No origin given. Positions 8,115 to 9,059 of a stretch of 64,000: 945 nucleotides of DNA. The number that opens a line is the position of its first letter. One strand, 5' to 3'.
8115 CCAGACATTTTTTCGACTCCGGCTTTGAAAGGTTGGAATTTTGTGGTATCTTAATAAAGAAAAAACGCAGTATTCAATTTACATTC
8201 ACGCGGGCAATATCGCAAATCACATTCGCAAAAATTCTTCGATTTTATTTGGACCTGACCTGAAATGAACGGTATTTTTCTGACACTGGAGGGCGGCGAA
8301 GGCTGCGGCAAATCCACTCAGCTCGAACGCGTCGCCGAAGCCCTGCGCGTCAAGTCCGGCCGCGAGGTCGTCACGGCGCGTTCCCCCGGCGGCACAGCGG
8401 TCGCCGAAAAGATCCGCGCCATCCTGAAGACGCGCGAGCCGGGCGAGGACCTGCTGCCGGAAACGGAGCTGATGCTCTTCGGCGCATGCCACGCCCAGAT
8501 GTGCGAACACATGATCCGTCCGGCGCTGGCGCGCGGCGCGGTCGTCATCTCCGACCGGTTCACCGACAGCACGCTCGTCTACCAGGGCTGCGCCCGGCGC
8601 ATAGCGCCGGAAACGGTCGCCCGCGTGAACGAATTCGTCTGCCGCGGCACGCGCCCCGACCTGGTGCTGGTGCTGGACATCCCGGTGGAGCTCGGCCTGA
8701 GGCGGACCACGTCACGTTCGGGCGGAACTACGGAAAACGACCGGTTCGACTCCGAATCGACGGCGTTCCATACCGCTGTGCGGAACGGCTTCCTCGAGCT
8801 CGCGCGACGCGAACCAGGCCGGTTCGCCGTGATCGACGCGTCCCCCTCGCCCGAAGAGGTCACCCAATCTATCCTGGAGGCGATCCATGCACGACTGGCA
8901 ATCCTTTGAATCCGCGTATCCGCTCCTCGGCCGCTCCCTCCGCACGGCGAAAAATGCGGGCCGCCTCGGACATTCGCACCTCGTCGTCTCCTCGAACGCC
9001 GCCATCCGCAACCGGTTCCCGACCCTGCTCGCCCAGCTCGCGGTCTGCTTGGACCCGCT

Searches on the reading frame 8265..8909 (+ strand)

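Call 59: search_protein_families(library=pfam, proteins=[window:8265-8909:+])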
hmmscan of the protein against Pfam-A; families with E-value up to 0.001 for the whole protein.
window:8265-8909:+ (214 aa): 3 families
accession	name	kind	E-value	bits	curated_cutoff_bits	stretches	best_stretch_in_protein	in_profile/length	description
PF02223.23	Thymidylate_kin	-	2.9e-43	148.1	27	1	8-203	1-185/185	Thymidylate kinase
PF13521.12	AAA_28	-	1.3e-07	32.4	27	1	8-163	4-140/164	AAA domain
PF13207.12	AAA_17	-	0.00086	20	27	0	10-30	2-22/136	AAA domain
